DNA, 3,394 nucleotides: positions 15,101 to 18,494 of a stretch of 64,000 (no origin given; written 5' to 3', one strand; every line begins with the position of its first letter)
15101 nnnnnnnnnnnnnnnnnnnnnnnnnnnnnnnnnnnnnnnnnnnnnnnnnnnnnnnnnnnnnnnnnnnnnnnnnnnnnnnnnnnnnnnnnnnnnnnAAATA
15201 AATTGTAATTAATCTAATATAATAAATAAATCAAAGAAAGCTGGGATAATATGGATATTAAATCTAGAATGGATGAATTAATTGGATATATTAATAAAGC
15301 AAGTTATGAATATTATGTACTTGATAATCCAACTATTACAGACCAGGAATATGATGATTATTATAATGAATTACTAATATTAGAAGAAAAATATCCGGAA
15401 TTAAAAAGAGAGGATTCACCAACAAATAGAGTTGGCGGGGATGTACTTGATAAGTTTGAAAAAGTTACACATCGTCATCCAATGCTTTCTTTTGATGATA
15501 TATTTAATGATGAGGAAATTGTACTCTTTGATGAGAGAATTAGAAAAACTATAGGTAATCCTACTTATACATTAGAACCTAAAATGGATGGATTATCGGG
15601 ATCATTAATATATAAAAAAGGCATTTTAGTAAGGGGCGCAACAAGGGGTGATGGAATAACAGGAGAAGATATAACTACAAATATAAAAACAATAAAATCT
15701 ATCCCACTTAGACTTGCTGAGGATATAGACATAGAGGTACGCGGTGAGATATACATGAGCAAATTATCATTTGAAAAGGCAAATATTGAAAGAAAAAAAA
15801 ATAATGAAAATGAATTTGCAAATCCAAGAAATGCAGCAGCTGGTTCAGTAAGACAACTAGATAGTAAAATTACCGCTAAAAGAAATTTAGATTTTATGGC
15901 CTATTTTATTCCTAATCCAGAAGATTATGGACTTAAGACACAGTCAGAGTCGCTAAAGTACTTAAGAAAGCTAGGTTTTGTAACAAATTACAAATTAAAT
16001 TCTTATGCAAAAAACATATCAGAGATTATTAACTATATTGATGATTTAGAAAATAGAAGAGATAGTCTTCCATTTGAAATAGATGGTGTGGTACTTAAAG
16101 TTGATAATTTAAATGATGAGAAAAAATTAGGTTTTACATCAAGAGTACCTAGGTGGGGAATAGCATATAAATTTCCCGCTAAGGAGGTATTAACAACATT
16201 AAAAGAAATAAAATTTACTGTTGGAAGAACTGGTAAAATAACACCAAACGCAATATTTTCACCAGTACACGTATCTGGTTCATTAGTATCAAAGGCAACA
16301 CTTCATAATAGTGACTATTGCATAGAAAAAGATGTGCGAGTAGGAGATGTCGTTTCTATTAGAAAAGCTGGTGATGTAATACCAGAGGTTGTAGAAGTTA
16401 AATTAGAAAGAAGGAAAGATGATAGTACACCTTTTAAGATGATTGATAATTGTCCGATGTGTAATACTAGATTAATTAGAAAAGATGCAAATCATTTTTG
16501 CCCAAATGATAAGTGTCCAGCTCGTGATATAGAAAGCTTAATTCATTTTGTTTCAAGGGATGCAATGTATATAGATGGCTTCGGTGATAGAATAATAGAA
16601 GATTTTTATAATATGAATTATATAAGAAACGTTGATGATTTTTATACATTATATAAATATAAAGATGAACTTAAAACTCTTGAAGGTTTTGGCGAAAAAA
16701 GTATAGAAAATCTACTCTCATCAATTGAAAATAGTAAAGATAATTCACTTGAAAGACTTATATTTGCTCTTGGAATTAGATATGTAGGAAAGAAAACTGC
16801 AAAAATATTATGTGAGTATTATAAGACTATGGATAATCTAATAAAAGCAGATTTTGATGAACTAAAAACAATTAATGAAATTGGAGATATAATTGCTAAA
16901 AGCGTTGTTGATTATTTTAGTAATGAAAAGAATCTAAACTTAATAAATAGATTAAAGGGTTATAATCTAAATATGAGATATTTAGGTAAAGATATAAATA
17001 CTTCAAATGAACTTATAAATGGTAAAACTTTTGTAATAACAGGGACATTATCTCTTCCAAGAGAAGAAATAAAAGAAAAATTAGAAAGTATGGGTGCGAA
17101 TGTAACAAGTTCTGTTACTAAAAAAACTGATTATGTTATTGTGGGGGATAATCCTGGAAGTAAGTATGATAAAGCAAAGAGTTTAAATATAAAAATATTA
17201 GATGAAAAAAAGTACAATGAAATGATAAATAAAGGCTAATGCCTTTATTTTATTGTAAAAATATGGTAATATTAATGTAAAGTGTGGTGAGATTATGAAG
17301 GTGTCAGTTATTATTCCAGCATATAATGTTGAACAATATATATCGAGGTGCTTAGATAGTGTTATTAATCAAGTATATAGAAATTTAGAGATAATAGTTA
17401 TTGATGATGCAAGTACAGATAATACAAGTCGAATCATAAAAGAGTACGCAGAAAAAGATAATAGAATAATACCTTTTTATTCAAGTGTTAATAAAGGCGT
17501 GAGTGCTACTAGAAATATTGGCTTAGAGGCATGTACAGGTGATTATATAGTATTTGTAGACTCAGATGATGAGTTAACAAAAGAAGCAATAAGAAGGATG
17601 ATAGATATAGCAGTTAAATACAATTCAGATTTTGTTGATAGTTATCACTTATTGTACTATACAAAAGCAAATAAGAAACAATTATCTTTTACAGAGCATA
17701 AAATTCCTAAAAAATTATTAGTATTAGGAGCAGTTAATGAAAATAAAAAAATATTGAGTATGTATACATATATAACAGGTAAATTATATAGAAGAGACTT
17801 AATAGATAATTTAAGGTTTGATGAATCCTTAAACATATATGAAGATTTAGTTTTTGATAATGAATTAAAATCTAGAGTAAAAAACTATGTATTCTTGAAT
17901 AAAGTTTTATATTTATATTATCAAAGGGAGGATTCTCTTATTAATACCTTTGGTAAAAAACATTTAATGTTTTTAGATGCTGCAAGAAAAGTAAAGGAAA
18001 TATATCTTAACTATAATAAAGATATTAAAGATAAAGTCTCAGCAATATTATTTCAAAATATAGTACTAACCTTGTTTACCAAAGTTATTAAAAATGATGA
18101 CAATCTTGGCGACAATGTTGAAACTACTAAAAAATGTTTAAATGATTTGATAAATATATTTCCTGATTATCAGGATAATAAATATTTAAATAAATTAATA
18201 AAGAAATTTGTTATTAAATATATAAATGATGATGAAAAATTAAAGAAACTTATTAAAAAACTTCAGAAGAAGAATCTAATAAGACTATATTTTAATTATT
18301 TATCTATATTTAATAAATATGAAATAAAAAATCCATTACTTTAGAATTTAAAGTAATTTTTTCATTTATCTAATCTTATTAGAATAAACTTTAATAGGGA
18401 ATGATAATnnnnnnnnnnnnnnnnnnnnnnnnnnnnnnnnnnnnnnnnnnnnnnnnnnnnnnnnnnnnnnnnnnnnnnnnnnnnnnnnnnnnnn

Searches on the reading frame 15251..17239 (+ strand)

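Call 63: search_protein_families(library=pfam, proteins=[window:15251-17239:+], max_evalue=0.00001)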
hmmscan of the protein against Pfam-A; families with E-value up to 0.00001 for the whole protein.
window:15251-17239:+ (662 aa): 7 families
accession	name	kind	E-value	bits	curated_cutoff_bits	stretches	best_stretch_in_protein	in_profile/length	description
PF01653.23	DNA_ligase_aden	-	7.6e-93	311.1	27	1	68-311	3-253/253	NAD-dependent DNA ligase adenylation domain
PF03120.22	DNA_ligase_OB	-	2.1e-31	108.1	32.9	1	315-391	2-78/79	NAD-dependent DNA ligase OB-fold domain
PF12826.13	HHH_2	-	2.2e-24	85.8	27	1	502-565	1-64/64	Helix-hairpin-helix motif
PF00533.33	BRCT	-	1.9e-18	66.9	21.3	1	588-652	5-71/78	BRCA1 C Terminus (BRCT) domain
PF12738.14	PTCB-BRCT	-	1.5e-09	38.2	22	1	602-649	11-58/63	twin BRCT domain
PF14520.12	HHH_5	-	1.4e-08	35.5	27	0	507-554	5-53/57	Helix-hairpin-helix domain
PF22745.1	Nlig-Ia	-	1.3e-06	29.4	27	1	16-51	15-50/92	DNA ligase-like, N-terminal NAD+-binding domain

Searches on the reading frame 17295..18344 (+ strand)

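Call 63: search_protein_families(library=pfam, proteins=[window:17295-18344:+], max_evalue=0.00001)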
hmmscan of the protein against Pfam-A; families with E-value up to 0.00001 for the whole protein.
window:17295-18344:+ (349 aa): 3 families
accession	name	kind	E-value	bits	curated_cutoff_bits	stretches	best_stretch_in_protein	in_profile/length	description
PF00535.33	Glycos_transf_2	-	9.1e-39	133.5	23.3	1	4-138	1-132/168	Glycosyl transferase family 2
PF13641.12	Glyco_tranf_2_3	-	1.3e-13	52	27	1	3-193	3-196/230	Glycosyltransferase like family 2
PF10111.15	Glyco_tranf_2_2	-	7.7e-13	49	27.3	1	4-220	1-227/276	Glycosyltransferase like family 2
